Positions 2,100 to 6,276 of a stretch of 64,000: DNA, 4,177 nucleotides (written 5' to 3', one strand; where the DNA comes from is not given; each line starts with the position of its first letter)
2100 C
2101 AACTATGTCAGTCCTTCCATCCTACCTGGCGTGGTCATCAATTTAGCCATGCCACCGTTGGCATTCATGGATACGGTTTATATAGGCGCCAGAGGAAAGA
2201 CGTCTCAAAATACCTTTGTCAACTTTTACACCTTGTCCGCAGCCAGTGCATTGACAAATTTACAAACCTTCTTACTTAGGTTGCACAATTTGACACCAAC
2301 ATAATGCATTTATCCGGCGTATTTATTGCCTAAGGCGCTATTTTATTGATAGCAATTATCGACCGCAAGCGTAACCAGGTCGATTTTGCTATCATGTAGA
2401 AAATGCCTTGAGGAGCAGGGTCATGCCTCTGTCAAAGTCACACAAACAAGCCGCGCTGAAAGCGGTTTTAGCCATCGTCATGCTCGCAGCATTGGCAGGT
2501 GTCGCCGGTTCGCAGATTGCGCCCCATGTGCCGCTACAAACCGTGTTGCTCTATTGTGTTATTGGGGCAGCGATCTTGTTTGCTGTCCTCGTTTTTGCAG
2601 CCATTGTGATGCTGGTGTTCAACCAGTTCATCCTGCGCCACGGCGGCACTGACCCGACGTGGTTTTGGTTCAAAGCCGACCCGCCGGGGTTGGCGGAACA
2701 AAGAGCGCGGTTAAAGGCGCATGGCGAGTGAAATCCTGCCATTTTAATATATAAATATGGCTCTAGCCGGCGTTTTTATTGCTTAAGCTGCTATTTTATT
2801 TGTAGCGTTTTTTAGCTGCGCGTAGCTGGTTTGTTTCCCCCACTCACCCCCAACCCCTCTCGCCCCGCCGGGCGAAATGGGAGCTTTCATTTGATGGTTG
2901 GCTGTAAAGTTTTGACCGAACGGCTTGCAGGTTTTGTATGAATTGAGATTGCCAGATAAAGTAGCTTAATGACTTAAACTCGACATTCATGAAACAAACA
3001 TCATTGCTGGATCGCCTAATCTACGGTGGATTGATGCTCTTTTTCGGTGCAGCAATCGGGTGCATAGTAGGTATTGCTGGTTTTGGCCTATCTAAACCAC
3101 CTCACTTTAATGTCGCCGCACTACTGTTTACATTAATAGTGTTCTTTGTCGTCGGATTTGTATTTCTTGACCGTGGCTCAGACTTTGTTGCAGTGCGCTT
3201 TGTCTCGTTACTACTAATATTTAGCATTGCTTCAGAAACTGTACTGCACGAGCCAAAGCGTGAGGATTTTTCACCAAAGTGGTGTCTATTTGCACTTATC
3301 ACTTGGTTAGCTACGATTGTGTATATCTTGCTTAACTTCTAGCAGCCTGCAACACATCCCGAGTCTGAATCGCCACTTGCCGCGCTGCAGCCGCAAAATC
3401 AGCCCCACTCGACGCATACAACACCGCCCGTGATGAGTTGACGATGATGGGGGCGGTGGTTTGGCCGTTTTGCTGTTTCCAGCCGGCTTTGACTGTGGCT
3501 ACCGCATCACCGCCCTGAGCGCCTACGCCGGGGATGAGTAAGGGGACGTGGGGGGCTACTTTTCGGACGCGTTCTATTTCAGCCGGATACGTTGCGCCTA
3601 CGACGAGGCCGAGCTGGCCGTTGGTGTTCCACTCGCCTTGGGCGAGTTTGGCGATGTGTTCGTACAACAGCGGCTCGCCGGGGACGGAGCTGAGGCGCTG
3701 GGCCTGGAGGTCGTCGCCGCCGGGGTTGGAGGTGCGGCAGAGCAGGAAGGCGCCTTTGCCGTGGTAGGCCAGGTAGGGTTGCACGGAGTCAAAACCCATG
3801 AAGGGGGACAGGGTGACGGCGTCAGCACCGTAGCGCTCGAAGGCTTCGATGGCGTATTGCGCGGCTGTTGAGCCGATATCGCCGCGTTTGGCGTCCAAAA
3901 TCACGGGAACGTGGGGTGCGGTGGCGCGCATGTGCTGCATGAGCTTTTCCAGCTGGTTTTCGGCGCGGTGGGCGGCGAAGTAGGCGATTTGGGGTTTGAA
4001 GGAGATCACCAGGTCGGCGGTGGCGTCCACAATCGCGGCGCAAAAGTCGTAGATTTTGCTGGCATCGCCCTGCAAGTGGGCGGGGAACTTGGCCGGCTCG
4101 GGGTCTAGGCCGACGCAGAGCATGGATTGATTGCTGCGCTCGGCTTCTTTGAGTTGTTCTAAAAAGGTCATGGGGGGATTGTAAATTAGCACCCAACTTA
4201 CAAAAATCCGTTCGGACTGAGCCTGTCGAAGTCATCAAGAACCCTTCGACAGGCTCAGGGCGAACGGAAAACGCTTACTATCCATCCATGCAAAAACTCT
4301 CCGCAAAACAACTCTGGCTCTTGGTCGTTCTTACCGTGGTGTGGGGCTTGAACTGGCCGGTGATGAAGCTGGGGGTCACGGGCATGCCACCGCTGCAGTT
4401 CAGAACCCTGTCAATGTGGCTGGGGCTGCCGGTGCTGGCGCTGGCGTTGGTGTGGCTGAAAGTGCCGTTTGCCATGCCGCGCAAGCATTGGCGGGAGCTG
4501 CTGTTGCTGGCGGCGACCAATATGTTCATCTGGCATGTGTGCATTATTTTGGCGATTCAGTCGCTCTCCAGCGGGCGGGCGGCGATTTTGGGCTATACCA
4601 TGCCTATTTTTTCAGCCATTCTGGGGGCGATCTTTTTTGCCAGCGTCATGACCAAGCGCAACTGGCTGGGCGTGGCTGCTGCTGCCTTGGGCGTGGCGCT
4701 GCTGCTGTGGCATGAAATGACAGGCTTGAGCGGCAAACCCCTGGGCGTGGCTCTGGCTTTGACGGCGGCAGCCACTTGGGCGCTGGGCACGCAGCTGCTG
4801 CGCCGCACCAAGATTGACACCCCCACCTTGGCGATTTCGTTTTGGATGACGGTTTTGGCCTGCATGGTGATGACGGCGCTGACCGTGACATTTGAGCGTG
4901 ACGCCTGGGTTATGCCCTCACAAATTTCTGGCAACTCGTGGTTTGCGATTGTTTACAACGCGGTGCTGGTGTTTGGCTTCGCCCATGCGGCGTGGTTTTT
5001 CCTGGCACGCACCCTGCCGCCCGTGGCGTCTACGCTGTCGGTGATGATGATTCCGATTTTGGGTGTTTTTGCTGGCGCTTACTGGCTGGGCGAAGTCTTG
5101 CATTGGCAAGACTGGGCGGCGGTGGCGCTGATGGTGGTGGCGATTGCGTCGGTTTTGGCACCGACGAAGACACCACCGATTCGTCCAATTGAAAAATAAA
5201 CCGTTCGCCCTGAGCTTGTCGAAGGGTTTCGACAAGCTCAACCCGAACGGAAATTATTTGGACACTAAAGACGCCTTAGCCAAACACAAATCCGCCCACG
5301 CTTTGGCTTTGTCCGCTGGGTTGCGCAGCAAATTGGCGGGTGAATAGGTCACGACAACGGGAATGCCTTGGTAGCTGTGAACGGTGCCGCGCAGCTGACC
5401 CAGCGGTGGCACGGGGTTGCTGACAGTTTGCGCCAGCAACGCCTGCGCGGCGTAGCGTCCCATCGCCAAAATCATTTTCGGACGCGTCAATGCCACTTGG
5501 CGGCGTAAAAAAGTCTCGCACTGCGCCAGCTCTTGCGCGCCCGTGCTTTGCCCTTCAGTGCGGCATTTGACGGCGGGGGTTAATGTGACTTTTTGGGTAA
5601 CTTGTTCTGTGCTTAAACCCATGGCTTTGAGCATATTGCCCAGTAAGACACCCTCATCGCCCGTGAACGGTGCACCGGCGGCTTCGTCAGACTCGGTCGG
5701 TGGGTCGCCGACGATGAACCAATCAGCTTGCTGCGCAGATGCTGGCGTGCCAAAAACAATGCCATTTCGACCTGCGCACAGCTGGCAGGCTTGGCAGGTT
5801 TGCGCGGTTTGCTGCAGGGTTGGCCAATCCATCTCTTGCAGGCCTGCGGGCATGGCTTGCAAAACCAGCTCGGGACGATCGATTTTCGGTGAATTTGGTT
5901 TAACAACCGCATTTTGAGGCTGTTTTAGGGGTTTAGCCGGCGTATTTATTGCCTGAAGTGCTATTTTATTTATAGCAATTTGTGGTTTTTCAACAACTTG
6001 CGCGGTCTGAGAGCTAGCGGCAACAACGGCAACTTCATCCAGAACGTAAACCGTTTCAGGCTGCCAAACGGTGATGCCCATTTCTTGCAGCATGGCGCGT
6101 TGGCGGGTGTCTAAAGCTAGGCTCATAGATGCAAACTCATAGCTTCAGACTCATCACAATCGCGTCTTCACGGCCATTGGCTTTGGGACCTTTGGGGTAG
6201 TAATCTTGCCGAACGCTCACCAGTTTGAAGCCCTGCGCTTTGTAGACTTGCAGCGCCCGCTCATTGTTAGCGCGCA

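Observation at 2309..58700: A ~45-bp hairpin-bearing dispersed repeat family (R45) with at least 14 copies in 64 kb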

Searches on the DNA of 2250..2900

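Call 51: search_rna_families(source=window, start=2250, end=2900, threshold=evalue, max_evalue=5)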
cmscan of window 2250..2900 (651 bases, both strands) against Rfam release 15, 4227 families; matches with E-value up to 5: 1.
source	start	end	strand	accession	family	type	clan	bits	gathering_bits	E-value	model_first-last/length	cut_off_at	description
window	2536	2595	+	RF01489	sbrA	Gene; sRNA;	-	15.7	45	2.4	1-71/71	no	Listeria sRNA sbrA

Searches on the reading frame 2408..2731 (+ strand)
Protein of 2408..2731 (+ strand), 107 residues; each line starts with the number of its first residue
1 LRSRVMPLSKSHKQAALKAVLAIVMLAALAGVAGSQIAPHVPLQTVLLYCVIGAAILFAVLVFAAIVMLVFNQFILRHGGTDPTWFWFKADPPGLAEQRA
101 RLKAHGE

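Call 62: search_protein_families(library=pfam, proteins=[window:2408-2731:+], max_evalue=0.001)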
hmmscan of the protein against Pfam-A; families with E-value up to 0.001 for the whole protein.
window:2408-2731:+ (107 aa): 0 families

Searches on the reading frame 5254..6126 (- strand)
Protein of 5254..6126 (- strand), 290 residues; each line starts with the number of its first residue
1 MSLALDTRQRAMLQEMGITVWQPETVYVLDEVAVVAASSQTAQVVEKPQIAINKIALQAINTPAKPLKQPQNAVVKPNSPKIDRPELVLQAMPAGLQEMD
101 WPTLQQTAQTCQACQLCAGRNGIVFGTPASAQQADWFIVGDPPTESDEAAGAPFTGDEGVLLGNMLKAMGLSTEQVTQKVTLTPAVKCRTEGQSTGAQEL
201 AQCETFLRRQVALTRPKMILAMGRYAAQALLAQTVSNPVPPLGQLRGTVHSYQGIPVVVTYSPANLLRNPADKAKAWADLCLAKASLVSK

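Call 7: search_protein_families(library=pfam, proteins=[window:5254-6126:-], max_evalue=0.01)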
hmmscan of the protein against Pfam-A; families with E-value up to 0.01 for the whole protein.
window:5254-6126:- (290 aa): 2 families
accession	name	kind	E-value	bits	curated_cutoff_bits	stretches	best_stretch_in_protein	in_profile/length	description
PF03167.25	UDG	-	1.8e-25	90.1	24.3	1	132-280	6-140/141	Uracil DNA glycosylase superfamily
PF03603.18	DNA_III_psi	-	0.0011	19.6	22.2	0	7-31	2-26/127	DNA polymerase III psi subunit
